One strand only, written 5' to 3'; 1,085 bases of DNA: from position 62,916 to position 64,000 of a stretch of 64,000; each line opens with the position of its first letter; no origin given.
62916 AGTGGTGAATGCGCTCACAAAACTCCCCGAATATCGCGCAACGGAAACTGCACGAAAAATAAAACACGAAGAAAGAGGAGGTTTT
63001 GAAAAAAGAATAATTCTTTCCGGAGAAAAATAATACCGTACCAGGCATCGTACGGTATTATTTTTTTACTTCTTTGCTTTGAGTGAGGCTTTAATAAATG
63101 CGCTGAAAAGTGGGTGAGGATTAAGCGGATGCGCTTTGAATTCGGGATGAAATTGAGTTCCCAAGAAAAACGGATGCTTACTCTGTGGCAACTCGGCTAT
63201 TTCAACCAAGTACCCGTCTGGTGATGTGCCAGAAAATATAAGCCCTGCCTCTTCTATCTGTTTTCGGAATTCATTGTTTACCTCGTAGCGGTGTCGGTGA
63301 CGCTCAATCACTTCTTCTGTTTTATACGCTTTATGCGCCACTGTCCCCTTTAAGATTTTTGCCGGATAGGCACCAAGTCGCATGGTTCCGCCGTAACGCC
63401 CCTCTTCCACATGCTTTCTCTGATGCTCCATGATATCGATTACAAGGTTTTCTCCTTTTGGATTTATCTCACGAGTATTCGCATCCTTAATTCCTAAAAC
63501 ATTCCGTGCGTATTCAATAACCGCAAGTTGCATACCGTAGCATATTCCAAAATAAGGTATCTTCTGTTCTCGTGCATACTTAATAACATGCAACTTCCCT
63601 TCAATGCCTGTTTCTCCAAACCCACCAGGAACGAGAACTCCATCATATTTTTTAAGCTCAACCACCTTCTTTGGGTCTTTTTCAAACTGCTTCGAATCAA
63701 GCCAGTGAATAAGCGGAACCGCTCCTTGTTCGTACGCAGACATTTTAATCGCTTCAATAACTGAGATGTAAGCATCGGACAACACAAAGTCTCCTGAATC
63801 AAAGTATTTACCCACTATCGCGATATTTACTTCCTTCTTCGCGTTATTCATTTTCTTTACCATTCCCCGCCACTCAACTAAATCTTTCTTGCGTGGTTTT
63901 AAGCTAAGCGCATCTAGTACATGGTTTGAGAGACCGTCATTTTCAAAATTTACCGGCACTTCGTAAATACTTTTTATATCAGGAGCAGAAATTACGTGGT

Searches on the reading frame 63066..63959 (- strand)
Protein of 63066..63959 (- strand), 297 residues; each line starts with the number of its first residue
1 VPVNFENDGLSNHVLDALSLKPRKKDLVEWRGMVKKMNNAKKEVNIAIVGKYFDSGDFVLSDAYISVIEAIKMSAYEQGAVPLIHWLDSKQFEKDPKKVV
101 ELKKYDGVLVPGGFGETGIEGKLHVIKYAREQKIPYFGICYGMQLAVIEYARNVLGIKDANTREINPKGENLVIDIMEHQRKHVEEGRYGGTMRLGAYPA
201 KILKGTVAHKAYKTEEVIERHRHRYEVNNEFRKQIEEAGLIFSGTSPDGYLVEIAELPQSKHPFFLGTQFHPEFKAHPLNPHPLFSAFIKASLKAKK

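Call 56: search_protein_families(library=pfam, proteins=[window:63066-63959:-], max_evalue=0.01)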
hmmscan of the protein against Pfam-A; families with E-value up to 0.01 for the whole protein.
window:63066-63959:- (297 aa): 3 families
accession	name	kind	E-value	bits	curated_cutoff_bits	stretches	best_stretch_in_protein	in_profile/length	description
PF00117.34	GATase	-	1.7e-40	139.1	22.8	1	60-290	2-189/190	Glutamine amidotransferase class-I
PF07722.19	Peptidase_C26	-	3.2e-09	37.3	20.5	1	123-273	95-219/219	Peptidase C26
PF01965.30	DJ-1_PfpI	-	0.0057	16.9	26.6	0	100-145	57-106/165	DJ-1/PfpI family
